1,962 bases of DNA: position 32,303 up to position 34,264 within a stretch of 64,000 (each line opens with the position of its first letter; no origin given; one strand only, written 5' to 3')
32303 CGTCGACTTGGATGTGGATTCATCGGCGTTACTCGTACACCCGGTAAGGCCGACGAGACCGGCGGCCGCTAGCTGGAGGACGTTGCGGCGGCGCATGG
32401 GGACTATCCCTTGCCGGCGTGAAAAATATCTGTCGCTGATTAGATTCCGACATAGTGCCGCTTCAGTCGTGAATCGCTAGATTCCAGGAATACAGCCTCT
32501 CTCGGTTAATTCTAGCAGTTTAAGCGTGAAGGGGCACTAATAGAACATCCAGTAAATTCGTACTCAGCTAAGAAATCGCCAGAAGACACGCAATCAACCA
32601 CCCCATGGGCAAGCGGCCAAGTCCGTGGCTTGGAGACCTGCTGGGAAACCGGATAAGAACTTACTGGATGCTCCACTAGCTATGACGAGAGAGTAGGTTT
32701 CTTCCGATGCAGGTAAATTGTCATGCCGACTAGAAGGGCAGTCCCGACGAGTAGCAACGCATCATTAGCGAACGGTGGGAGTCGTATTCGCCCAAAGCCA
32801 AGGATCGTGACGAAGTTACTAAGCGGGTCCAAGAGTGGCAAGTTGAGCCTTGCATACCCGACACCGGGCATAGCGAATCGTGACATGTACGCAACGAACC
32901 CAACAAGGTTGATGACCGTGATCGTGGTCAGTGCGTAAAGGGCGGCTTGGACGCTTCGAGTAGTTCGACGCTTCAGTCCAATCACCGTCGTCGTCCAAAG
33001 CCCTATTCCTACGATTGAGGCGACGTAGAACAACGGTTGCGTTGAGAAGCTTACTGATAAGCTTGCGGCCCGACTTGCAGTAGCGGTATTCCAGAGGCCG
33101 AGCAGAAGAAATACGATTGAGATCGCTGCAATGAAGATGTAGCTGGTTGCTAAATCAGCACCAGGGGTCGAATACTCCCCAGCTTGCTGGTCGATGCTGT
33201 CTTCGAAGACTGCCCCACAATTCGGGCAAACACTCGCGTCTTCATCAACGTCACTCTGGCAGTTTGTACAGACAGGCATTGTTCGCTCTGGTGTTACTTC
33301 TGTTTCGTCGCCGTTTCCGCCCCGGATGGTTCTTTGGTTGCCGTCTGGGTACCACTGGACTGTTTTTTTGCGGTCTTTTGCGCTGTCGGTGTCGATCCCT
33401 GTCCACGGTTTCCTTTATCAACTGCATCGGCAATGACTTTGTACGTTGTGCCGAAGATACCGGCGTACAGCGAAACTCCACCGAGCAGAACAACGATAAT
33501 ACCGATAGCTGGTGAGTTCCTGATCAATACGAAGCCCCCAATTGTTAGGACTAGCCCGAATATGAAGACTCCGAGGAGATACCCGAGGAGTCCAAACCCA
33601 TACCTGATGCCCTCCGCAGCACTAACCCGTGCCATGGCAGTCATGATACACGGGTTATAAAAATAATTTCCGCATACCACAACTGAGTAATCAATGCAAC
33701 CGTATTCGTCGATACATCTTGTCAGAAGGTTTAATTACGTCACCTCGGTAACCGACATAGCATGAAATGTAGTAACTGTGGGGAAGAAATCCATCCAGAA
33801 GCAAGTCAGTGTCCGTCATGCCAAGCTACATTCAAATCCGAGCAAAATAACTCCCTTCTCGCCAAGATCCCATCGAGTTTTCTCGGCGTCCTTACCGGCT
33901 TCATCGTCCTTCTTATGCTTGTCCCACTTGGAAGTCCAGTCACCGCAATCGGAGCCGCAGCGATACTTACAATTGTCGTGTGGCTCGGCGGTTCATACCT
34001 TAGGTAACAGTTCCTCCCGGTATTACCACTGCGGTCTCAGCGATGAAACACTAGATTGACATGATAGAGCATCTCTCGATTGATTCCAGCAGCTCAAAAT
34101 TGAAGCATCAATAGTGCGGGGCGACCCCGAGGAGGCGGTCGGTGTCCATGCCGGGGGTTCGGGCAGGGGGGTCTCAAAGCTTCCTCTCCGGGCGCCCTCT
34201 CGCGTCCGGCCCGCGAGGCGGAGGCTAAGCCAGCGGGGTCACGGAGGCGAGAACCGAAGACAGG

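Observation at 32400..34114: Compositionally foreign 1.7-kb islet encoding only small membrane and zinc-ribbon proteins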

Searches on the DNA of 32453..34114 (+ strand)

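Call 22: search_dna_similar(query=window:32453-34114:+, collection=plasmids, mode=distant, max_evalue=0.001)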
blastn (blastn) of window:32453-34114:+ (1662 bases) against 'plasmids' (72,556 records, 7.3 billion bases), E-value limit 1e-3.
Records with a match: 6; places in all: 6; records where one place covers at least 80% of the query: 0.
Best place of each record, by identity: 80-90% 2; 60-80% 4.
By first word of the organism name: Salinibaculum 1; Natrinema 1; Salinirubellus 1; Haloarcula 1; Haloferacaceae 1; Salinigranum 1.
By predicted mobility (MOB-suite, as given by PLSDB): non-mobilizable 6.
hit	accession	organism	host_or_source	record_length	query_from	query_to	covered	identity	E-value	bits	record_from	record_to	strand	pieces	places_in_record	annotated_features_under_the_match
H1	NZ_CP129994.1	Salinibaculum sp. KK48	cell culture,sediment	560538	1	1662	9%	82.1%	3e-16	153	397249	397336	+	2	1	hypothetical protein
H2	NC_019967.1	Natrinema pellirubrum DSM 15624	-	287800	1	90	5%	83.5%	1e-14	91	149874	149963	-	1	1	none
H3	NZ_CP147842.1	Salinirubellus sp. SYNS196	cell cuture,sediment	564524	1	87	5%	79.3%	8e-11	77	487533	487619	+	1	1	none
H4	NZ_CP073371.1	Haloarcula sinaiiensis ATCC 33800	cell culture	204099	1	87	5%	78.4%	1e-7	67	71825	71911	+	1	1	none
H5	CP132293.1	Haloferacaceae archaeon XH8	cell culture,Pickle salt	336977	1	87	5%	78.4%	1e-7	67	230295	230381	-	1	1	record has no annotation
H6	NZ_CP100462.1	Salinigranum marinum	cell culture,Saline soil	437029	10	87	5%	78.5%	2e-5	60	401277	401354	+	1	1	none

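Call 23: search_dna_similar(query=window:32453-34114:+, collection=phages, mode=distant, max_evalue=0.001)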
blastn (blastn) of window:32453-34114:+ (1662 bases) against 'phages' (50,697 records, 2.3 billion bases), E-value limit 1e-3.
No match.

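Call 24: get_annotated_region(hit=H1, flank=4000)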
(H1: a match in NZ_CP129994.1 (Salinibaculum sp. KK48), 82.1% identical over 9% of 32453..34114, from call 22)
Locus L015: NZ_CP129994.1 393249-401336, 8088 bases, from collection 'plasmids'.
description: Salinibaculum sp. KK48 plasmid unnamed2, complete sequence
organism: Salinibaculum sp. KK48 (NCBI taxid 3058903)
taxonomy: Archaea; Euryarchaeota; Halobacteria; Halobacteriales; Haloarculaceae; Salinibaculum; Salinibaculum sp. KK48
host: -; source: cell culture,sediment; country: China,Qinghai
typing (MOB-suite, as given by PLSDB): non-mobilizable
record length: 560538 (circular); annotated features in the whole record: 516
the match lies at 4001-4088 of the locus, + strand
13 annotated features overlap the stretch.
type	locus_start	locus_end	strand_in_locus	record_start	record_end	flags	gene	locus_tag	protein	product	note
CDS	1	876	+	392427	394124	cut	-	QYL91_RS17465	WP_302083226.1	PAS domain-containing protein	-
CDS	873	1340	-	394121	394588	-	-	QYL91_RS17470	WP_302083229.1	hypothetical protein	-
CDS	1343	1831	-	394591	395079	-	-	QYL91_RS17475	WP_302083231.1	hypothetical protein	-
CDS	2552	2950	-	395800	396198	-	-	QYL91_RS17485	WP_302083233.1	hypothetical protein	-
CDS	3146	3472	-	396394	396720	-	-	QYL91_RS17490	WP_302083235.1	hypothetical protein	-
CDS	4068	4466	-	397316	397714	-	-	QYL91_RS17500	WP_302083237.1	hypothetical protein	-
CDS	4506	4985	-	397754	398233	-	-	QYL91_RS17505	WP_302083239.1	hypothetical protein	-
CDS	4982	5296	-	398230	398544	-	-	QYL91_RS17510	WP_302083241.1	hypothetical protein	-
CDS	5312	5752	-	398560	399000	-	-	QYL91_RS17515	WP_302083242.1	hypothetical protein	-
CDS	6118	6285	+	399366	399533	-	-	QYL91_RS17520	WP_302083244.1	hypothetical protein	-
CDS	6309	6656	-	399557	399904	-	-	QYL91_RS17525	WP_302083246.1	hypothetical protein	-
CDS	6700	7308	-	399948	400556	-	-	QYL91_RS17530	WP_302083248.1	hypothetical protein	-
CDS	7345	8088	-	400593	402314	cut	-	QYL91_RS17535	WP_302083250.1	transposase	-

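Call 25: get_annotated_region(hit=H2, flank=4000)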
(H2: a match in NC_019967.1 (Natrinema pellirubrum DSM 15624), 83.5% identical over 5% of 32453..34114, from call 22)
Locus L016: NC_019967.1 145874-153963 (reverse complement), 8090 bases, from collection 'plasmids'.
description: Natrinema pellirubrum DSM 15624 plasmid pNATPE01, complete sequence
organism: Natrinema pellirubrum DSM 15624 (NCBI taxid 797303)
taxonomy: Archaea; Euryarchaeota; Halobacteria; Halobacteriales; Natrialbaceae; Natrinema; Natrinema pellirubrum; Natrinema pellirubrum DSM 15624
host: -; source: -; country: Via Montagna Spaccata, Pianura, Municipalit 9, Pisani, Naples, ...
typing (MOB-suite, as given by PLSDB): non-mobilizable; mating-pair formation MPF_T
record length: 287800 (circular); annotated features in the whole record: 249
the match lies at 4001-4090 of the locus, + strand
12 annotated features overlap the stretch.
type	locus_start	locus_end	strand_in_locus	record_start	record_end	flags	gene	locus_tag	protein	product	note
CDS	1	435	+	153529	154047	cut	-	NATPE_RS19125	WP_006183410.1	hypothetical protein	-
CDS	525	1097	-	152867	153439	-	-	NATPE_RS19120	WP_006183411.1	PH domain-containing protein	-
CDS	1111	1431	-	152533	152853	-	-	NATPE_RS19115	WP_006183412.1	hypothetical protein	-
CDS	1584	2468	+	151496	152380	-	-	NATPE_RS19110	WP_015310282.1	IS1595 family transposase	-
CDS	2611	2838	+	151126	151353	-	-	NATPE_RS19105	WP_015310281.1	hypothetical protein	-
CDS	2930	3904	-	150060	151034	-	-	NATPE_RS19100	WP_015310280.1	hypothetical protein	-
CDS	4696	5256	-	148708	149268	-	-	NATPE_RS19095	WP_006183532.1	TATA-box-binding protein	-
CDS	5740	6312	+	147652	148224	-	-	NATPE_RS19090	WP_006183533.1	hypothetical protein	-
CDS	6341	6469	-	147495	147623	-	-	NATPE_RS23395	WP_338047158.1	hypothetical protein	-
CDS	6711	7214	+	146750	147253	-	-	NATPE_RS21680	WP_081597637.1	winged helix-turn-helix domain-containing protein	GO:0006310 - DNA recombination [Evidence IEA]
CDS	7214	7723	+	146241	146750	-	-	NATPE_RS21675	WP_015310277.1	hypothetical protein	-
CDS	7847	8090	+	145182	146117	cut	-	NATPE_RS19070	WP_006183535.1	ArdC-like ssDNA-binding domain-containing protein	-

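Call 26: get_annotated_region(hit=H3, flank=4000)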
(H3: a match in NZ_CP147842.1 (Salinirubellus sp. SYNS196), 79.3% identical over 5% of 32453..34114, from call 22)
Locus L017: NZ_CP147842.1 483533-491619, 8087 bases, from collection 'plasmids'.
description: Salinirubellus sp. SYNS196 plasmid unnamed1
organism: Salinirubellus sp. SYNS196 (NCBI taxid 3131999)
taxonomy: Archaea; Euryarchaeota; Halobacteria; Halobacteriales; Haloarculaceae; Salinirubellus; Salinirubellus sp. SYNS196
host: -; source: cell cuture,sediment; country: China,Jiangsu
typing (MOB-suite, as given by PLSDB): non-mobilizable
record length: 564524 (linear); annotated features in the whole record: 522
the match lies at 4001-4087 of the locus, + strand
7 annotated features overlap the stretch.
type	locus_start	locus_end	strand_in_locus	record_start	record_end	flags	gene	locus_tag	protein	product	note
CDS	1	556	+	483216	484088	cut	-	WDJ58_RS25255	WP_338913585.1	universal stress protein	-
CDS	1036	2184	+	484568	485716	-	-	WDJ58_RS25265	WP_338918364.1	rhodanese-like domain-containing protein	-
CDS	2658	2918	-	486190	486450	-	-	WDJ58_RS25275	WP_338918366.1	hypothetical protein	-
CDS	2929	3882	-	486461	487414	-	-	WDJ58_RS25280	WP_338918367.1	SDR family NAD(P)-dependent oxidoreductase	-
CDS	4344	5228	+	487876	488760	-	-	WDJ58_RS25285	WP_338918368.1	NAD(P)H-binding protein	-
CDS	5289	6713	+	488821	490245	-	-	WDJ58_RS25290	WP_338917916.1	PAS domain S-box protein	-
CDS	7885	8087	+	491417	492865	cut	-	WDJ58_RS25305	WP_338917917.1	cytochrome ubiquinol oxidase subunit I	GO:0019646 - aerobic electron transport chain [Evidence IEA]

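Call 27: get_annotated_region(hit=H4, flank=4000)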
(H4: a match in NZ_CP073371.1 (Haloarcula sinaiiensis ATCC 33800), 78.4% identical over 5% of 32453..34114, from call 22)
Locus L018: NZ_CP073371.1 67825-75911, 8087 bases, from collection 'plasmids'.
description: Haloarcula sinaiiensis ATCC 33800 plasmid pHsi204, complete sequence
organism: Haloarcula sinaiiensis ATCC 33800 (NCBI taxid 662476)
taxonomy: Archaea; Euryarchaeota; Halobacteria; Halobacteriales; Haloarculaceae; Haloarcula; Haloarcula sinaiiensis; Haloarcula sinaiiensis ATCC 33800
host: -; source: cell culture; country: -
typing (MOB-suite, as given by PLSDB): non-mobilizable
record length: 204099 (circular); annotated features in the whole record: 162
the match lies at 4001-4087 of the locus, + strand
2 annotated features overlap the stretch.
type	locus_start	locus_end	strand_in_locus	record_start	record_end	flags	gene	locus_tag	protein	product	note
CDS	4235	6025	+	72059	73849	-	-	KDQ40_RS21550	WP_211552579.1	ribosome biogenesis/translation initiation ATPase RLI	-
CDS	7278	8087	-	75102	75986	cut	-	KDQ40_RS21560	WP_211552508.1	IS1595 family transposase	-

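Call 28: get_annotated_region(hit=H5, flank=4000)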
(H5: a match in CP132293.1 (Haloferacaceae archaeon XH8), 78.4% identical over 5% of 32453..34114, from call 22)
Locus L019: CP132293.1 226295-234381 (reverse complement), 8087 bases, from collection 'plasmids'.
description: Haloferacaceae archaeon XH8 plasmid unnamed, complete sequence
organism: Haloferacaceae archaeon XH8 (NCBI taxid 3068310)
taxonomy: Archaea; Euryarchaeota; Halobacteria; Halobacteriales; Haloferacaceae; ; Haloferacaceae archaeon XH8
host: -; source: cell culture,Pickle salt; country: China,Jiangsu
typing (MOB-suite, as given by PLSDB): non-mobilizable
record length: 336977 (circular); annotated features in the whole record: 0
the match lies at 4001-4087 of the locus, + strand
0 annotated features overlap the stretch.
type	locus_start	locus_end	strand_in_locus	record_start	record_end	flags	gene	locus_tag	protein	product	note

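Call 29: get_annotated_region(hit=H6, flank=4000)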
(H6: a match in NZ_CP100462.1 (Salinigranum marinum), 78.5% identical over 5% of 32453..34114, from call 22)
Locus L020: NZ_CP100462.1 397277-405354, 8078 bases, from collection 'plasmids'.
description: Salinigranum marinum strain ZS-10 plasmid unnamed1, complete sequence
organism: Salinigranum marinum (NCBI taxid 1515595)
taxonomy: Archaea; Euryarchaeota; Halobacteria; Halobacteriales; Haloferacaceae; Salinigranum; Salinigranum marinum
host: -; source: cell culture,Saline soil; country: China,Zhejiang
typing (MOB-suite, as given by PLSDB): non-mobilizable
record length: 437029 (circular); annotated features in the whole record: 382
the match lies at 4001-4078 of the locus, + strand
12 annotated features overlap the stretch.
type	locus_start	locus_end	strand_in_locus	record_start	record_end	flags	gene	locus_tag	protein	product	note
CDS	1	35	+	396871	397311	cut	-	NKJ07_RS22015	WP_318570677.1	hypothetical protein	-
CDS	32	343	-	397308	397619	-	-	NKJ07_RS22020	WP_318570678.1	MTH1187 family thiamine-binding protein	-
CDS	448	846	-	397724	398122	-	-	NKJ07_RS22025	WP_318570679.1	methyltransferase domain-containing protein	-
CDS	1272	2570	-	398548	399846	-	-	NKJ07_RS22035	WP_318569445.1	IS4 family transposase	-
CDS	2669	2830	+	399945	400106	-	-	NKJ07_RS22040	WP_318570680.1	hypothetical protein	-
CDS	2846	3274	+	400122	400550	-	-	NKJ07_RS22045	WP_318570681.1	RDD family protein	-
CDS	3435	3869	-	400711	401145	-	-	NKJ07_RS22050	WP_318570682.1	DUF5518 domain-containing protein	-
CDS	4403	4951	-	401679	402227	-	-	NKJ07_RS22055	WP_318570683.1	DUF6159 family protein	-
CDS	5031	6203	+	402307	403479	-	-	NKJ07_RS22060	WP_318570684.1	ISH3 family transposase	-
CDS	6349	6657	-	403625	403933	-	-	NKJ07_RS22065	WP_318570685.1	hypothetical protein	-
CDS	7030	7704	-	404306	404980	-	-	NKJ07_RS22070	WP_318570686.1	TIGR00266 family protein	-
CDS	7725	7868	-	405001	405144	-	-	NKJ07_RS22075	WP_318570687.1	hypothetical protein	-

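Call 70: search_dna_similar(query=window:32537-32682:+, collection=plasmids, mode=distant, max_evalue=1, max_rows=20)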
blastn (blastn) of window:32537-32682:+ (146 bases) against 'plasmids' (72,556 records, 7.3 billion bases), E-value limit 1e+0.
Records with a match: 2; places in all: 2; records where one place covers at least 80% of the query: 0.
Best place of each record, by identity: 80-90% 2.
By first word of the organism name: Natrinema 1; Haloterrigena 1.
By predicted mobility (MOB-suite, as given by PLSDB): non-mobilizable 2.
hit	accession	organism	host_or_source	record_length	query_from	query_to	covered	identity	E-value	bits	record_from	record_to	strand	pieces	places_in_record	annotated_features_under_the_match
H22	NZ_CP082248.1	Natrinema sp. SYSU A 869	cell culture,salt lake sediment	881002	97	143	32%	80.9%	3e-2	46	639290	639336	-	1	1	none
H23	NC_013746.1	Haloterrigena turkmenica DSM 5511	-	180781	111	143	23%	87.9%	1e-1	43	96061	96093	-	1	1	none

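Call 72: get_annotated_region(hit=H23, flank=3000)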
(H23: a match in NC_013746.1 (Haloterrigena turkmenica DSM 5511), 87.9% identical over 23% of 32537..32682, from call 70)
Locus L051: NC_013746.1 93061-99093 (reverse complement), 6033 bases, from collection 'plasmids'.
description: Haloterrigena turkmenica DSM 5511 plasmid pHTUR03, complete sequence
organism: Haloterrigena turkmenica DSM 5511 (NCBI taxid 543526)
taxonomy: Archaea; Euryarchaeota; Halobacteria; Halobacteriales; Natrialbaceae; Haloterrigena; Haloterrigena turkmenica; Haloterrigena turkmenica DSM 5511
host: -; source: -; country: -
typing (MOB-suite, as given by PLSDB): non-mobilizable; mating-pair formation MPF_T
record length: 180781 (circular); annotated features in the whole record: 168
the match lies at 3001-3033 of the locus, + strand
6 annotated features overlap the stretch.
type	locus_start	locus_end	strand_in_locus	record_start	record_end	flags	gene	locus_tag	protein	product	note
CDS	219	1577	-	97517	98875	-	-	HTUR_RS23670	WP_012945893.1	AAA family ATPase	-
CDS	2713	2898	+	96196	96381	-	-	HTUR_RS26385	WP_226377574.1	TRAM domain-containing protein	-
CDS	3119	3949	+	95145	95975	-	-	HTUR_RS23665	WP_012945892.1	type IV toxin-antitoxin system AbiEi family antitoxin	-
CDS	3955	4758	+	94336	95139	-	-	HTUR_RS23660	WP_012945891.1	nucleotidyl transferase AbiEii/AbiGii toxin family protein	-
CDS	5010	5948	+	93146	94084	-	-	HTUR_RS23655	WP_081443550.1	ParA family protein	-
CDS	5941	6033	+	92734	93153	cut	-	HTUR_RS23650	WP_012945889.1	hypothetical protein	-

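Call 73: get_annotated_region(hit=H22, flank=3000)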
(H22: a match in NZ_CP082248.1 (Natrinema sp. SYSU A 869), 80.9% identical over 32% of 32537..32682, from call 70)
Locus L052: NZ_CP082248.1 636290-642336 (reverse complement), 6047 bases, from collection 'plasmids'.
description: Natrinema sp. SYSU A 869 plasmid unnamed2, complete sequence
organism: Natrinema sp. SYSU A 869 (NCBI taxid 2871694)
taxonomy: Archaea; Euryarchaeota; Halobacteria; Halobacteriales; Natrialbaceae; Natrinema; Natrinema sp. SYSU A 869
host: -; source: cell culture,salt lake sediment; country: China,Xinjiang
typing (MOB-suite, as given by PLSDB): non-mobilizable; mating-pair formation MPF_T
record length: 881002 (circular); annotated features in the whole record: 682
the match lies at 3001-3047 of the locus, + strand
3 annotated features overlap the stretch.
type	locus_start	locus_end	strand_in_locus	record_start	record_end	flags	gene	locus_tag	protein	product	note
CDS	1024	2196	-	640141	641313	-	-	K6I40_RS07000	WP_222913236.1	ISH3 family transposase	-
CDS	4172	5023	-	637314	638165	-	-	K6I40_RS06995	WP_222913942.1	NAD+ synthase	GO:0009435 - NAD biosynthetic process [Evidence IEA]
CDS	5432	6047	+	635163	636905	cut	-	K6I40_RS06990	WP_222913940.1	BCCT family transporter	GO:0071705 - nitrogen compound transport [Evidence IEA]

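Call 97: search_dna_similar(query=L020:3290-4095:+, collection=plasmids, mode=distant, max_evalue=0.00001, max_rows=15)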
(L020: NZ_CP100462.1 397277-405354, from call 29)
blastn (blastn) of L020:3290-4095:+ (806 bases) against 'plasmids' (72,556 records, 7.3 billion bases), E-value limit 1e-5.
Records with a match: 8; places in all: 15; records where one place covers at least 80% of the query: 1.
Best place of each record, by identity: >=99% 1; 80-90% 5; 60-80% 2.
By first word of the organism name: Halorubrum 4; Salinigranum 1; Halorarius 1; Halovenus 1; Haloarcula 1.
By predicted mobility (MOB-suite, as given by PLSDB): non-mobilizable 8.
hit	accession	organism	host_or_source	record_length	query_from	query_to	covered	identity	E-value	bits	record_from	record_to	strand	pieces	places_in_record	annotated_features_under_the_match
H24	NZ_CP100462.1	Salinigranum marinum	cell culture,Saline soil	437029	1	806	100%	100.0%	0e+0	1454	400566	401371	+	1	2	DUF5518 domain-containing protein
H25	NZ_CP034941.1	Halorubrum ezzemoulense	Cell Culture,Hypersaline Lake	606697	19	117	12%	80.8%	5e-16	94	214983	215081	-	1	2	none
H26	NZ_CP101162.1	Halorarius halobius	cell culture,salt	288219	703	791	11%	86.5%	2e-20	107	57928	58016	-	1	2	none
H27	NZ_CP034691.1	Halorubrum sp. BOL3-1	-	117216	703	790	11%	85.2%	3e-18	101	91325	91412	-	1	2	hypothetical protein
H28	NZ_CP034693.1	Halorubrum sp. BOL3-1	-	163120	18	108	11%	79.1%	1e-11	80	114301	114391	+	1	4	none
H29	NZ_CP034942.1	Halorubrum ezzemoulense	Cell Culture,Hypersaline Lake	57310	703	790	11%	79.5%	1e-11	79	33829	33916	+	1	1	none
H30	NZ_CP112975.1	Halovenus salina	cell cuture,Isla Bacuta saltern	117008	713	790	10%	83.3%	9e-13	83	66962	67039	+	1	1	none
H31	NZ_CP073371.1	Haloarcula sinaiiensis ATCC 33800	cell culture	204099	712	787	9%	80.3%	5e-9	71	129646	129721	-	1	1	none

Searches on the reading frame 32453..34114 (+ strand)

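Call 81: search_protein_families(library=pfam, proteins=[L020:3435-3869:-], max_evalue=0.01)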
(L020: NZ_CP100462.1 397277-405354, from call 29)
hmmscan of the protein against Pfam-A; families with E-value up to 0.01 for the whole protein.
L020:3435-3869:- (144 aa): 1 family
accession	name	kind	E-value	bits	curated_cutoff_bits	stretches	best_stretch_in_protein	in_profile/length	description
PF17647.6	DUF5518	-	1e-11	45.4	27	1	15-132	2-116/116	Family of unknown function (DUF5518)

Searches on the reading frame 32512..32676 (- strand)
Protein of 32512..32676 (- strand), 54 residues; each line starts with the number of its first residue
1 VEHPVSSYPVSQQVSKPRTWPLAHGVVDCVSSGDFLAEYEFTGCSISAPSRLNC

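Call 6: search_protein_families(library=pfam, proteins=[window:32512-32676:-], max_evalue=1)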
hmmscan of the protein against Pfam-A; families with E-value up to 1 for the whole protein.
window:32512-32676:- (54 aa): 0 families

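Call 7: search_protein_families(library=phrogs, proteins=[window:32512-32676:-], max_evalue=1)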
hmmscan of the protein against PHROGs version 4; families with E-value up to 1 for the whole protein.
window:32512-32676:- (54 aa): 0 families

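Call 8: search_protein_families(library=padloc, proteins=[window:32512-32676:-], max_evalue=1)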
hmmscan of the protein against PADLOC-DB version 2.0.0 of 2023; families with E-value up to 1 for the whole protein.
window:32512-32676:- (54 aa): 0 families
